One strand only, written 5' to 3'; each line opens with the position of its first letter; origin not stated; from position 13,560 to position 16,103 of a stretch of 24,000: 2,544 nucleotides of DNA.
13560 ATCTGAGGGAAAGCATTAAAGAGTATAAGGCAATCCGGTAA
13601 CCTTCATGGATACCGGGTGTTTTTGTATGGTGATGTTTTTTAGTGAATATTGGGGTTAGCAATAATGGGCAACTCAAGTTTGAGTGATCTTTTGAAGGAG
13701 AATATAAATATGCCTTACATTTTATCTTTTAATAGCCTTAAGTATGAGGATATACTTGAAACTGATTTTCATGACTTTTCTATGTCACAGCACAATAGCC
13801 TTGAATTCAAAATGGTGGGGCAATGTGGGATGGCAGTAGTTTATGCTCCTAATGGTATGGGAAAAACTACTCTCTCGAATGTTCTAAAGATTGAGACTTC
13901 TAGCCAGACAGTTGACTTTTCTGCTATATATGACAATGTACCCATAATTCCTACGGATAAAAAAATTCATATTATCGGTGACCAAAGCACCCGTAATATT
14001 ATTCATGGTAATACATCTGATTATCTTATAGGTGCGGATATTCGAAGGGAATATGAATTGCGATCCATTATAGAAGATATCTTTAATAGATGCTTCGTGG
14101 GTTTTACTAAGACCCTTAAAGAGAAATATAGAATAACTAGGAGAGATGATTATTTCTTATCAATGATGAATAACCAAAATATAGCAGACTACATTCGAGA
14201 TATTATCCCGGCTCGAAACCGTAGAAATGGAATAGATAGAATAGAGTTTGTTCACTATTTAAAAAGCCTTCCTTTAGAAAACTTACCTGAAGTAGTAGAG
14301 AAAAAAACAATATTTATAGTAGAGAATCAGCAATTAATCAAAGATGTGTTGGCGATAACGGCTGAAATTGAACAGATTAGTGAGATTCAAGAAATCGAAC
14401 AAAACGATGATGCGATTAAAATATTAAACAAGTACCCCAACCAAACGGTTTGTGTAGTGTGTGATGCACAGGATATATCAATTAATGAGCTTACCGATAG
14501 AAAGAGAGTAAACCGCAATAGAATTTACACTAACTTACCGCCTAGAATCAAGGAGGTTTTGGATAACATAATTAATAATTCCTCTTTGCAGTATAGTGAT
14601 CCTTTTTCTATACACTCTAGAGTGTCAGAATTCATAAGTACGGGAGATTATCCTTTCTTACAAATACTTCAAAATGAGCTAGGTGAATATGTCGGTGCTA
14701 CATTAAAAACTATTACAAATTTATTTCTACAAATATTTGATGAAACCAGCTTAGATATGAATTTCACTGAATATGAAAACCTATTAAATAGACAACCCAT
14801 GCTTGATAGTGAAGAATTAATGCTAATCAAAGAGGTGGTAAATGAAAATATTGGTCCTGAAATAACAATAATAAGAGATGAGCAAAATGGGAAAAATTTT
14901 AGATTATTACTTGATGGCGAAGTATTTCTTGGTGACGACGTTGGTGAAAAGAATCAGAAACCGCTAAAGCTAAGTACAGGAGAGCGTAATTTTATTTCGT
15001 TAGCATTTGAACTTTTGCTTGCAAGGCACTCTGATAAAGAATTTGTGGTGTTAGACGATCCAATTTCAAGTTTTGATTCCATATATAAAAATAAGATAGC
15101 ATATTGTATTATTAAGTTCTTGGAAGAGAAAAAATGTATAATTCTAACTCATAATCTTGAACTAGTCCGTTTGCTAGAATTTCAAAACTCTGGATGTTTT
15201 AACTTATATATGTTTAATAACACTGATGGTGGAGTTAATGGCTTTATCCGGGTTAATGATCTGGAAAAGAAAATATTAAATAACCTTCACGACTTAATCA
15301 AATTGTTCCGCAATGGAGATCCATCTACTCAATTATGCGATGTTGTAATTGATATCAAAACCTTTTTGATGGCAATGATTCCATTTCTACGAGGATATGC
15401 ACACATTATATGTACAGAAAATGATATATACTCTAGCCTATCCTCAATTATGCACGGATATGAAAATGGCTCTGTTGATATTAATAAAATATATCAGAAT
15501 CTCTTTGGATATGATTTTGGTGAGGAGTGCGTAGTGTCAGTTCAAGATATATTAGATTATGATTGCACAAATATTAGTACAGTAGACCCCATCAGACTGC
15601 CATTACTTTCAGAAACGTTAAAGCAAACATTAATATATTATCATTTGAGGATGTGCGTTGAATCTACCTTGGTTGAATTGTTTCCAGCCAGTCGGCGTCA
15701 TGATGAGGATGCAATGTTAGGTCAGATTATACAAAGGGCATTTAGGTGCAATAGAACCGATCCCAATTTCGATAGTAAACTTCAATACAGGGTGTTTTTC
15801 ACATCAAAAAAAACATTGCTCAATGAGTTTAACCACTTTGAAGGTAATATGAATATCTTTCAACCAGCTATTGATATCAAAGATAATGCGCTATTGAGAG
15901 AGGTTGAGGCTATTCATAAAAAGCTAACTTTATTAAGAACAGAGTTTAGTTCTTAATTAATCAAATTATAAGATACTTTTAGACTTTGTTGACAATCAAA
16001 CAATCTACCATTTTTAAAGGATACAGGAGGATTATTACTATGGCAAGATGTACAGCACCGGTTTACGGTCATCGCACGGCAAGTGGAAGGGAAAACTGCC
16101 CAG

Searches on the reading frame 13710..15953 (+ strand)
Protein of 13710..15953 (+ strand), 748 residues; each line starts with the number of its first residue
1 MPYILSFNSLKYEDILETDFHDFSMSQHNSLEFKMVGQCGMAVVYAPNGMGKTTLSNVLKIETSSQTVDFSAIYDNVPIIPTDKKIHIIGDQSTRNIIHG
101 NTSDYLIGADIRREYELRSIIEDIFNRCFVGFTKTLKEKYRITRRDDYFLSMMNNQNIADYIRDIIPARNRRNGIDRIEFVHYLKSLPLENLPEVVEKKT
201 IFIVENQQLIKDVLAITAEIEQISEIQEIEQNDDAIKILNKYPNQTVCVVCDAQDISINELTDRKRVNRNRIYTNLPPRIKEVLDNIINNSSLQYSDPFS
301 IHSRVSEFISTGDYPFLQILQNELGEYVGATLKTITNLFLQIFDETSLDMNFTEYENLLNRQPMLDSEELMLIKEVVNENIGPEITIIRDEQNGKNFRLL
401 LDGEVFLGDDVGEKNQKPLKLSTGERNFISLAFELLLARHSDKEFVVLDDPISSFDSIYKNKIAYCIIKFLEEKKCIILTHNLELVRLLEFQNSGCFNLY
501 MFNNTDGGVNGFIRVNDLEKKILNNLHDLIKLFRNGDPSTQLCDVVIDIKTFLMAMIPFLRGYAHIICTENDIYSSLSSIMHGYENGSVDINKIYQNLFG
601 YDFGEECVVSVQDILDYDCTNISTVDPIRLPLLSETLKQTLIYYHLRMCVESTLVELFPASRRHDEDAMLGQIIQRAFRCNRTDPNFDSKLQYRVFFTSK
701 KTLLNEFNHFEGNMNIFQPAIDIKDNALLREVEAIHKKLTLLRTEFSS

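Call 7: search_protein_families(library=pfam, proteins=[window:13710-15953:+], max_evalue=0.01)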
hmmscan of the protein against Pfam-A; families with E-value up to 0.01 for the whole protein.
window:13710-15953:+ (748 aa): 2 families
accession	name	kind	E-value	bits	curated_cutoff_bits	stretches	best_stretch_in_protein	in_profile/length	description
PF13166.12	AAA_13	-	2.3e-14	53.5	36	1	415-494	494-582/713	AAA domain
PF02463.25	SMC_N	-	2.2e-05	24.4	40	1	296-487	135-203/220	RecF/RecN/SMC N terminal domain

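Call 8: search_protein_families(library=padloc, proteins=[window:13710-15953:+], max_evalue=0.01)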
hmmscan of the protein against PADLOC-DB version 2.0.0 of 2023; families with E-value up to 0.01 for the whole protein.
window:13710-15953:+ (748 aa): 14 families
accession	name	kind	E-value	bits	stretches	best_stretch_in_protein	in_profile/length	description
PDLC04889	PDC-S06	-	2.5e-14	50.8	1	417-598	414-585/693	-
PDLC04893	PDC-S06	-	2.3e-12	44.2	1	421-490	622-692/862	-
PDLC04891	PDC-S06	-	1.3e-11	41.7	1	421-490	623-693/858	-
PDLC04135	mad3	-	1.1e-10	39.6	1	218-487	166-328/374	mads_3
PDLC04894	PDC-S06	-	4.4e-10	36.7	1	416-489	499-577/740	-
PDLC02360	PrrC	-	3e-09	34.4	1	403-486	125-218/372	PrrC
PDLC04886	PDC-S06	-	1.5e-08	32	1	421-483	499-573/727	-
PDLC04898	PDC-S06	-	2.2e-08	30.9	2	413-490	525-615/752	-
PDLC04896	PDC-S06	-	1.1e-07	28.9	1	419-489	497-572/732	-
PDLC04890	PDC-S06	-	1.2e-07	28.8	1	420-482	496-573/732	-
PDLC04888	PDC-S06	-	9.1e-07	25.4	1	421-533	624-742/851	-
PDLC02335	AbiLi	-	0.00018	18.7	1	38-491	75-243/326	AbiLi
PDLC04164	AriA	-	0.00037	18.2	0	420-482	171-232/253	-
PDLC04895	PDC-S06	-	0.00053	16.6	1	440-487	586-634/784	-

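Call 10: search_protein_families(library=ncbifam, proteins=[window:13710-15953:+], max_evalue=0.01)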
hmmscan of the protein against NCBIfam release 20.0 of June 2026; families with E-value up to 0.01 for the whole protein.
window:13710-15953:+ (748 aa): 19 families
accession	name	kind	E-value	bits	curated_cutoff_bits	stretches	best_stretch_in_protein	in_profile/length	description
TIGR02857.1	CydD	equivalog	8.6e-06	25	435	1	417-489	455-523/529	thiol reductant ABC exporter subunit CydD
TIGR03608.1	L_ocin_972_ABC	subfamily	1.1e-05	25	254.85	1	413-486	127-197/206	putative bacteriocin export ABC transporter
NF010068.0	PRK13548.1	equivalog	1.4e-05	24.3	261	1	418-485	135-205/261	heme ABC transporter ATP-binding protein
TIGR03411.1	urea_trans_UrtD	equivalog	4.3e-05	23.3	304.1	0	414-490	137-209/242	urea ABC transporter ATP-binding protein UrtD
TIGR03375.1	type_I_sec_LssB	subfamily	9.2e-05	20.9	693.1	1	419-489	602-668/696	type I secretion system permease/ATPase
TIGR00972.1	3a0107s01c2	equivalog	0.00024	20.5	343.2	1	407-485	130-205/248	phosphate ABC transporter ATP-binding protein PstB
NF010864.0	PRK14271.1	equivalog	0.00028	20.1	561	1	404-484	146-223/276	phosphate ABC transporter ATP-binding protein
TIGR03269.1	met_CoM_red_A2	equivalog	0.00032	19.4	517.1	1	416-487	423-492/530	methyl coenzyme M reductase system, component A2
NF008379.0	PRK11174.1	equivalog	0.00047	19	684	1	418-486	483-547/588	heme ABC transporter permease/ATP-binding protein CydD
TIGR04521.1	ECF_ATPase_2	equivalog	0.0006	19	330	1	414-486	138-208/279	energy-coupling factor transporter ATPase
NF008364.0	PRK11160.1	equivalog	0.00061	18.5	630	1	420-487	476-539/575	heme ABC transporter ATP-binding protein/permease CydC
TIGR04406.1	LPS_export_lptB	equivalog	0.00064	19.1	240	1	414-482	129-194/239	LPS export ABC transporter ATP-binding protein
TIGR01188.1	drrA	subfamily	0.0012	18.2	312.45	0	413-484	116-185/302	daunorubicin resistance ABC transporter, ATP-binding protein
TIGR04520.1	ECF_ATPase_1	equivalog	0.0018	17.7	315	0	414-485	130-199/269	energy-coupling factor transporter ATPase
TIGR00957.1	MRP_assoc_pro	equivalog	0.002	15.6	1470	1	398-485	738-824/1522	multi drug resistance-associated protein (MRP)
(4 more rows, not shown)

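Call 11: find_homologous_proteins(query=window:13710-15953:+)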
Query window:13710-15953:+ (748 aa): 1093 proteins with E <= 0.001 among 8000 candidates; the best 120 are listed.
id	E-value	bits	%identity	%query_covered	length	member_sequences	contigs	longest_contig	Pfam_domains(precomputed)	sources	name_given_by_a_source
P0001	0.0e+0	1675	100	100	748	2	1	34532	PF02463.26,PF13166.13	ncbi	-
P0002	0.0e+0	1505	89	100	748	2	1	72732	PF02463.26,PF13166.13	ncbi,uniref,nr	ncbi:AAA family ATPase [Hydrogenoanaerobacterium sp.]|uniref:AAA family ATPase n=1 Tax=Hydrogenoanae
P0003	0.0e+0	1183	72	99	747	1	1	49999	PF02463.26,PF13166.13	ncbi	-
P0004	0.0e+0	1087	66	100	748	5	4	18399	PF02463.26,PF13166.13,PF13304.13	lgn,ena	-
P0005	0.0e+0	1034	65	99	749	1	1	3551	PF02463.26,PF13166.13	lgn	-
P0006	2.2e-294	996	62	100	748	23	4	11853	PF00005.34,PF02463.26,PF13166.13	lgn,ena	-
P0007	6.5e-277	939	59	100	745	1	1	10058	PF02463.26,PF13166.13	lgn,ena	-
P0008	3.4e-240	817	53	99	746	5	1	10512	PF02463.26,PF13166.13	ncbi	-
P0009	5.7e-235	800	76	63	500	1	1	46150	PF13166.13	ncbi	-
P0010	5.6e-229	780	52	100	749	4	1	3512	PF02463.26,PF13166.13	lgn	-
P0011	5.4e-228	777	52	100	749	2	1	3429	PF02463.26,PF13166.13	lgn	-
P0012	9.9e-228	776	52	100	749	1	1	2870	PF02463.26,PF13166.13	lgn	-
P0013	2.1e-227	775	52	100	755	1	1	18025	PF02463.26,PF13166.13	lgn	-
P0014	4.4e-226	771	51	100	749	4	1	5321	PF02463.26,PF13166.13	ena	-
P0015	7.7e-226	770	51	100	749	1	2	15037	PF02463.26,PF13166.13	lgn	-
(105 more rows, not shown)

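Call 14: find_related_loci(query=A1, collection=genome_contigs, flank=6000)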
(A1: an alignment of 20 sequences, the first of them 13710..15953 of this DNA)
Query A1 (748 aa) in genome_contigs; peptide patterns used: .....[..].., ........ (x = any residue, [..] = any of these).
123 stretches matched a pattern; 117 encode a relative of the query (tblastn E <= 1e-3); the best 80 are kept; 80 distinct loci.
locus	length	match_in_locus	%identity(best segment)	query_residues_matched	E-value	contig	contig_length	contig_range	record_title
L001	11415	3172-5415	89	1-748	0e+0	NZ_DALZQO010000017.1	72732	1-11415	MAG: Hydrogenoanaerobacterium sp. isolate CTOTU47636 NODE_30_length_72732_cov_4.986873, whole genome shotgun sequence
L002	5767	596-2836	51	1-747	0e+0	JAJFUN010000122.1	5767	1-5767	MAG: Pelosinus sp. isolate bin.460 k141_4310062, whole genome shotgun sequence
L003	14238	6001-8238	50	1-746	0e+0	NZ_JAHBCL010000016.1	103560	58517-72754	Fusibacter paucivorans strain DSM 12116 NODE_16_length_103560_cov_47.180754, whole genome shotgun sequence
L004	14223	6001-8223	48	5-744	0e+0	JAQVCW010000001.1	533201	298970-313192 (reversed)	MAG: Lachnospiraceae bacterium isolate STD2_98 NODE_3_length_533201_cov_11.902655_Sandtown_D2, whole genome shotgun sequ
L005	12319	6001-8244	47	1-748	0e+0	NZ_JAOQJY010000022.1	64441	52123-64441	Gallintestinimicrobium propionicum strain Sanger_16 .14207_7_45.22, whole genome shotgun sequence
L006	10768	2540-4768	48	5-744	0e+0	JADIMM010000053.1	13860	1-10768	MAG: Candidatus Gallitreponema excrementavium isolate 10532 E1M07__C167355_L13860_SRR9113726, whole genome shotgun seque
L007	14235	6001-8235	47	7-747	0e+0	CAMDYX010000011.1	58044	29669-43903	MAG: uncultured Agathobacter sp. isolate SRR11489786_bin.32_metaWRAP_v1.3_MAG genome assembly, contig: ERZ11466831.277,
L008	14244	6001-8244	46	5-748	0e+0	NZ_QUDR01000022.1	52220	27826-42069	Clostridium sp. AF37-5 AF37-5.Scaf22, whole genome shotgun sequence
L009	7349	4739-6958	46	7-743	0e+0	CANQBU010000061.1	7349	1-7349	MAG: uncultured Clostridia bacterium isolate Lapin-002__bin27 genome assembly, contig: Lapin-002__NODE_13463_length_7349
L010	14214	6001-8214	48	5-744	0e+0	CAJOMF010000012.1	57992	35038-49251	uncultured bacterium isolate Reindeer_2_mag_13 genome assembly, contig: scaffold_457, whole genome shotgun sequence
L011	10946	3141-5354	47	7-743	0e+0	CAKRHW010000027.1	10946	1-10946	MAG: uncultured Lachnospiraceae bacterium isolate REFINED_METABAT215_TOP10_CONTIGS_1500_ASSEMBLY_K77_MERGED__Nepal_MoBio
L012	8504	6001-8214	46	7-743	0e+0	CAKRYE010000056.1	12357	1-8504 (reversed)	MAG: uncultured Blautia sp. isolate REFINED_METABAT215_TOP10_CONTIGS_1500_ASSEMBLY_K77_MERGED__Hadza_PheChl_Fiber-Hadza-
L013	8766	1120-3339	47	7-743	0e+0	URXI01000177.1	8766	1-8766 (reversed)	uncultured Eubacterium sp. isolate UMGS1437 genome assembly, contig: NODE_1323_length_8766_cov_2.547698, whole genome sh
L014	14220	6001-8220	47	7-743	0e+0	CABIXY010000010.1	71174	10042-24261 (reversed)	Eubacteriaceae bacterium isolate MGYG-HGUT-00063 genome assembly, contig: .14207_7_28.10, whole genome shotgun sequence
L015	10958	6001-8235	46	5-748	0e+0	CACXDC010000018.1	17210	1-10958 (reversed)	MAG: uncultured Lachnospiraceae bacterium isolate RUG11155 genome assembly, contig: RUG11155_asm_18, whole genome shotgu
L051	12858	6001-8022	37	41-731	2e-126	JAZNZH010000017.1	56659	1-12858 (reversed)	MAG: Faecousia sp. isolate T1900044769_TS20190235.MAGScoT_cleanbin_000023 SGB_2440_k141_57586, whole genome shotgun sequ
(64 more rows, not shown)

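Call 28: search_protein_families(library=pfam, alignment_id=A2, max_evalue=0.001)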
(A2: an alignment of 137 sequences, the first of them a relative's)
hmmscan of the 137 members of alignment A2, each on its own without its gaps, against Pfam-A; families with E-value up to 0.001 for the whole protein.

A. member 1, L001:691-3087:+ (799 aa): 4 families
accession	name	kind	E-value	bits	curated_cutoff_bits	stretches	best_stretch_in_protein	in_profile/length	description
PF24391.1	HD-CE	-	6.4e-54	183.8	27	1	52-314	1-263/263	HD-CE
PF24401.1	iHD-CE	-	1.1e-12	48.3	27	1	234-313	240-319/349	iHD-CE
PF13589.12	HATPase_c_3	-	4.4e-09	36.9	25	1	387-501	3-94/137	Histidine kinase-, DNA gyrase B-, and HSP90-like ATPase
PF02518.31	HATPase_c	-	0.00011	23.1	26.4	1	390-468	9-87/111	Histidine kinase-, DNA gyrase B-, and HSP90-like ATPase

B. families by the number of members that match (of 137 scanned): 132 families (the first 25 are shown)
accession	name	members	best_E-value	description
PF09556.15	RE_HaeIII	6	1.7e-131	HaeIII restriction endonuclease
PF13156.12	Mrr_cat_2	6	1.6e-30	Restriction endonuclease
PF04471.18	Mrr_cat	6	1.1e-23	Restriction endonuclease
PF01555.25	N6_N4_Mtase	5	7.5e-34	DNA methylase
PF00465.25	Fe-ADH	5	7.7e-20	Iron-containing alcohol dehydrogenase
PF13685.12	Fe-ADH_2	5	4.7e-12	Iron-containing alcohol dehydrogenase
PF13730.12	HTH_36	5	1.4e-11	Helix-turn-helix domain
PF14335.11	DUF4391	4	6.6e-58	Domain of unknown function (DUF4391)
PF09491.16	RE_AlwI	3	1.3e-85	AlwI restriction endonuclease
PF14511.12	RE_EcoO109I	3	9.9e-63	Type II restriction endonuclease EcoO109I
PF07508.19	Recombinase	3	4.7e-28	Recombinase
PF04851.21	ResIII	3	1.3e-23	Type III restriction enzyme, res subunit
PF13408.12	Zn_ribbon_recom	3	3.4e-12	Recombinase zinc beta ribbon domain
PF00270.35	DEAD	3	3.3e-11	DEAD/DEAH box helicase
PF19174.5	DUF5856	3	0.00042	Family of unknown function (DUF5856)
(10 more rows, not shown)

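Call 34: search_solved_structures(query=A1, max_evalue=1, show_alignments=2)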
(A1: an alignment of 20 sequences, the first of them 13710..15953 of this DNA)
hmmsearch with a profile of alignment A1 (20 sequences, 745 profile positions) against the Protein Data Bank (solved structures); distinct sequences matched with E-value up to 1: 28.
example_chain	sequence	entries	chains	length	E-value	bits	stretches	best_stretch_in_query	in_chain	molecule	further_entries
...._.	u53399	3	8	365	4.8e-06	28.4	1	413-483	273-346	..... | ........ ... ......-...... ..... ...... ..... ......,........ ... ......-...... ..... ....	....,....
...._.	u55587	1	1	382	0.00066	21.3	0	36-75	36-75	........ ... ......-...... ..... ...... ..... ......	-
8wi2_A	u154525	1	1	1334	0.0078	17.8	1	415-483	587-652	ATP-binding cassette sub-family C member 5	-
8wi5_A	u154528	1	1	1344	0.0079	17.8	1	415-483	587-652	ATP-binding cassette sub-family C member 5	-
8wi0_A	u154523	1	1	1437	0.0086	17.6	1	415-483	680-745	ATP-binding cassette sub-family C member 5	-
8wi4_A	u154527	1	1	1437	0.0086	17.6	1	415-483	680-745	ATP-binding cassette sub-family C member 5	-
8wi3_A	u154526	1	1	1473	0.0089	17.6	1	415-483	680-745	ATP-binding cassette sub-family C member 5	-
6c2u_A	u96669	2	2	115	0.011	17.3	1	34-67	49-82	phosphate-loop protein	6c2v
4hlu_D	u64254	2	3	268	0.012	17.2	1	381-489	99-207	Energy-coupling factor transporter ATP-binding protein EcfA | Energy-coupling factor transporter ATP-binding protein EcfA1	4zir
3j15_B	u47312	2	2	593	0.019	16.5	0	37-62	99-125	ABC transporter ATP-binding protein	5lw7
1sgw_A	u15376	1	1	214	0.02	16.4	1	404-482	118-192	putative ABC transporter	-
3bk7_A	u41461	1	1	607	0.02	16.4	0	37-62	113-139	ABC transporter ATP-binding protein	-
5yv5_A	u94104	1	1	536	0.07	14.6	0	33-61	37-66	ATPase RIL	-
1yqt_A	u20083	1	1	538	0.077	14.5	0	33-61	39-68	RNase l inhibitor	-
6hs3_A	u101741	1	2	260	0.086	14.3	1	376-482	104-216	ABC transporter family protein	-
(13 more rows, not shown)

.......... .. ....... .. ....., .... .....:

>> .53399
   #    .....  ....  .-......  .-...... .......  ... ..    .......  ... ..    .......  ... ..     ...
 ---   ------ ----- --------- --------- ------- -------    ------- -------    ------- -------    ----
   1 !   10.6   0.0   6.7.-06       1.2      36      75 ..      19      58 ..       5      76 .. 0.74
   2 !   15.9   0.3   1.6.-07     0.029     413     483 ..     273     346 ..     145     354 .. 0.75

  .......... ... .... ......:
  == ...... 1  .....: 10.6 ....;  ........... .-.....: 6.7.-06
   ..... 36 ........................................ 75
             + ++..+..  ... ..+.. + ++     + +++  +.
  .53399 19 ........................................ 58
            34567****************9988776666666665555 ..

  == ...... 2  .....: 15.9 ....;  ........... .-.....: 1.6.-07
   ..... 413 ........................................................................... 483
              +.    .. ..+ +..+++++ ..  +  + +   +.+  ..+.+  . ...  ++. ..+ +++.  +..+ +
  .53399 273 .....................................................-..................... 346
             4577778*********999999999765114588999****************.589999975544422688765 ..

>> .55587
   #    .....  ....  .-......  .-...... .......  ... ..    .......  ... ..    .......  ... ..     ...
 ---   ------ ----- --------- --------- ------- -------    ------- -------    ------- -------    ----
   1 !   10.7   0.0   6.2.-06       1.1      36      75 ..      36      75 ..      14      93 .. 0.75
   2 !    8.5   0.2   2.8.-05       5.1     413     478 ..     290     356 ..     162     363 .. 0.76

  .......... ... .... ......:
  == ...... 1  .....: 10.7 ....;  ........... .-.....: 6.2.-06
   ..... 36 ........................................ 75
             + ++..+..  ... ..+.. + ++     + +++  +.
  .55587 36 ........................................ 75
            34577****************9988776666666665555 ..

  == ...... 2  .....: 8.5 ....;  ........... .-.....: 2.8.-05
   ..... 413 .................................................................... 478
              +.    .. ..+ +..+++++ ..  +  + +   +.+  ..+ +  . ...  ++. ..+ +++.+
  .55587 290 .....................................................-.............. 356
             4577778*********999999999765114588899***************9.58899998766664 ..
